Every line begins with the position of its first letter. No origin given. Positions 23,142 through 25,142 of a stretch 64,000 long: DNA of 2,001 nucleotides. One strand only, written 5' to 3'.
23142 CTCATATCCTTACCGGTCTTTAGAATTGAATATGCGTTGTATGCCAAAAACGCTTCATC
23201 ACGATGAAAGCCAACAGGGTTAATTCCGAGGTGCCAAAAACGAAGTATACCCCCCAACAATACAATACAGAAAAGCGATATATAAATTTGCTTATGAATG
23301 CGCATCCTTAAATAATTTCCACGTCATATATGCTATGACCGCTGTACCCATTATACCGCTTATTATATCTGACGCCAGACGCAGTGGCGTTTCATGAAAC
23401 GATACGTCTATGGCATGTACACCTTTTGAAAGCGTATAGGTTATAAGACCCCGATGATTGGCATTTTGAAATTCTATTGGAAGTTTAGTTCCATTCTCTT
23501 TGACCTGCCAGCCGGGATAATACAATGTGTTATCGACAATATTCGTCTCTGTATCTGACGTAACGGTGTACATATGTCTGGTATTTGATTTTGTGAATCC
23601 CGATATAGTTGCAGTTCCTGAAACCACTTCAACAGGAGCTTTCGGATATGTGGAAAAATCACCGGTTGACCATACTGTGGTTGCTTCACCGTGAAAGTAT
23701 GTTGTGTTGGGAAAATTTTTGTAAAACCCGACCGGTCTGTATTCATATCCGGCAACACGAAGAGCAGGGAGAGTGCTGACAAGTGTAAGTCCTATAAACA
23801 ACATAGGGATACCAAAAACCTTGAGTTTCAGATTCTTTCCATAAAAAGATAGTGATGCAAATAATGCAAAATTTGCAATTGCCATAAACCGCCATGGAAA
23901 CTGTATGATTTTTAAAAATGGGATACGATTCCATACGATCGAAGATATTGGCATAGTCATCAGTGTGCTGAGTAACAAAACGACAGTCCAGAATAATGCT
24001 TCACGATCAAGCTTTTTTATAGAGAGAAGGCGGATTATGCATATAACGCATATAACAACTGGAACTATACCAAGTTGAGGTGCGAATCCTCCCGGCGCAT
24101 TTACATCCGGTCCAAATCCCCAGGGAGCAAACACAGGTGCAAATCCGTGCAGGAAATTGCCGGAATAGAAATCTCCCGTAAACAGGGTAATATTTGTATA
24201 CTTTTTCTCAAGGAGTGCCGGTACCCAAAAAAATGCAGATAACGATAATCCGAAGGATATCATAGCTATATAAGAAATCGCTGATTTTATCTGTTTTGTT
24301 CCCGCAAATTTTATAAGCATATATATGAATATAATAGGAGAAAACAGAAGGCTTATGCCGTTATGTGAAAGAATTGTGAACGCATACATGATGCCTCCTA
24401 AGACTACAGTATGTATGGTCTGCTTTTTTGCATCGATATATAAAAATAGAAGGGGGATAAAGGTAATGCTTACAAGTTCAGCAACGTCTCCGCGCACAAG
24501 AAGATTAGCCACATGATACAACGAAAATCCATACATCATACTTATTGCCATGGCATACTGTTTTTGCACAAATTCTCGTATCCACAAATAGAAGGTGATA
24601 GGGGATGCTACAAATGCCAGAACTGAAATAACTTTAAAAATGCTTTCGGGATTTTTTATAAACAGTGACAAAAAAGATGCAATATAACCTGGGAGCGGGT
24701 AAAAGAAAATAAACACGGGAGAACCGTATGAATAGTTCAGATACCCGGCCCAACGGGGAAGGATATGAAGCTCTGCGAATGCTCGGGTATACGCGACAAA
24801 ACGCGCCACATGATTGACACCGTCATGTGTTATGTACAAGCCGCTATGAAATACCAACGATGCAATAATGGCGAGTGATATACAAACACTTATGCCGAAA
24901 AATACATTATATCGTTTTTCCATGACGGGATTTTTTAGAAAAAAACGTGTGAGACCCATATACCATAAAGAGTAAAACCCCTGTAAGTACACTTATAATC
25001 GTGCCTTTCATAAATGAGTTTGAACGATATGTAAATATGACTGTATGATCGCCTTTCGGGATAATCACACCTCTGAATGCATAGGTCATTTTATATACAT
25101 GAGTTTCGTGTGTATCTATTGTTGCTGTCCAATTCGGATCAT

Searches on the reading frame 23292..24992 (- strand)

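Call 16: search_protein_families(library=pfam, proteins=[window:23292-24992:-], max_evalue=0.00001)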
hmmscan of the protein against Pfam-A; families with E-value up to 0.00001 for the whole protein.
window:23292-24992:- (566 aa): 1 family
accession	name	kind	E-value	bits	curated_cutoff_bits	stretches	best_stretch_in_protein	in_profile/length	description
PF10131.15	PTPS_related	-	9.4e-18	64.4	26.4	1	96-467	3-365/621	6-pyruvoyl-tetrahydropterin synthase related domain; membrane protein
